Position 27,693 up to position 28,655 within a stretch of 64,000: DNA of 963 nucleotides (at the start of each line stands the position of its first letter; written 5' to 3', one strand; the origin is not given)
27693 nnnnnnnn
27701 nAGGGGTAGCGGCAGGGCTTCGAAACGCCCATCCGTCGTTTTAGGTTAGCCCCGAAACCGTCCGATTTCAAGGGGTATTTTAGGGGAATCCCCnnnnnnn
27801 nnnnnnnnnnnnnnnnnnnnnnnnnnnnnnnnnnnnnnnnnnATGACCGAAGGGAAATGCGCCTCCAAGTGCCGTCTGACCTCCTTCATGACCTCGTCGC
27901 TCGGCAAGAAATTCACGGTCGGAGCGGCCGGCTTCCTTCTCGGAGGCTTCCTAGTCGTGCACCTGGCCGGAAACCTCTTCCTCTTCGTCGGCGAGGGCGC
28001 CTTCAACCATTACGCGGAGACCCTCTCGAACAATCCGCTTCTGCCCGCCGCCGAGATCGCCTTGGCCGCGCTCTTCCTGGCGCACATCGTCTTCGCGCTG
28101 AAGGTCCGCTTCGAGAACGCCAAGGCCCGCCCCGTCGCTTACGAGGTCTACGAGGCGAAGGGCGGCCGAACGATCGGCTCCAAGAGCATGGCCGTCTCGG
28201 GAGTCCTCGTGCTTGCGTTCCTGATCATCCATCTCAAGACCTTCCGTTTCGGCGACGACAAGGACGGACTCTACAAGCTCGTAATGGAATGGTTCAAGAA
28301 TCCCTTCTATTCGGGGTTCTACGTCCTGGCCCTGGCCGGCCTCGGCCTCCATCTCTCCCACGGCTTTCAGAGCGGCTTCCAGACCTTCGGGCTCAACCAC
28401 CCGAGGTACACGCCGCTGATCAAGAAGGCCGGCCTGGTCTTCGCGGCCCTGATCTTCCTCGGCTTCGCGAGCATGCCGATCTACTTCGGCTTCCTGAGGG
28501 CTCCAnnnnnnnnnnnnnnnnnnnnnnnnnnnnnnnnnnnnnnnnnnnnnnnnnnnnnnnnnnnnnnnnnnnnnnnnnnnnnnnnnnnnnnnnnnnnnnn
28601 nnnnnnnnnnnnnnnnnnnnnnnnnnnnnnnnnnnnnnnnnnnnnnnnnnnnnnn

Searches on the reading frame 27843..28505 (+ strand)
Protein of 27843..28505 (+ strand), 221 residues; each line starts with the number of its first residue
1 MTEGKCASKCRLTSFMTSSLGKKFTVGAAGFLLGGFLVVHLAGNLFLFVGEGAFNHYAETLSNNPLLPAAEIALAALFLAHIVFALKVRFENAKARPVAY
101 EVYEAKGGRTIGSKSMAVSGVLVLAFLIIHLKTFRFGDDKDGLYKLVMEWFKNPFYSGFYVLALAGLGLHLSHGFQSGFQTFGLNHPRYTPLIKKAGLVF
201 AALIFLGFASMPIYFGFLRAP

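Call 54: search_protein_families(library=pfam, proteins=[window:27843-28505:+], max_evalue=0.001)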
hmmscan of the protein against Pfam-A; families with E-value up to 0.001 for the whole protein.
window:27843-28505:+ (221 aa): 1 family
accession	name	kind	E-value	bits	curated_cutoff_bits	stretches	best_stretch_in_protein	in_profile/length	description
PF01127.27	Sdh_cyt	-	3.9e-05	24.2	25.8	1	109-204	19-116/122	Succinate dehydrogenase/Fumarate reductase transmembrane subunit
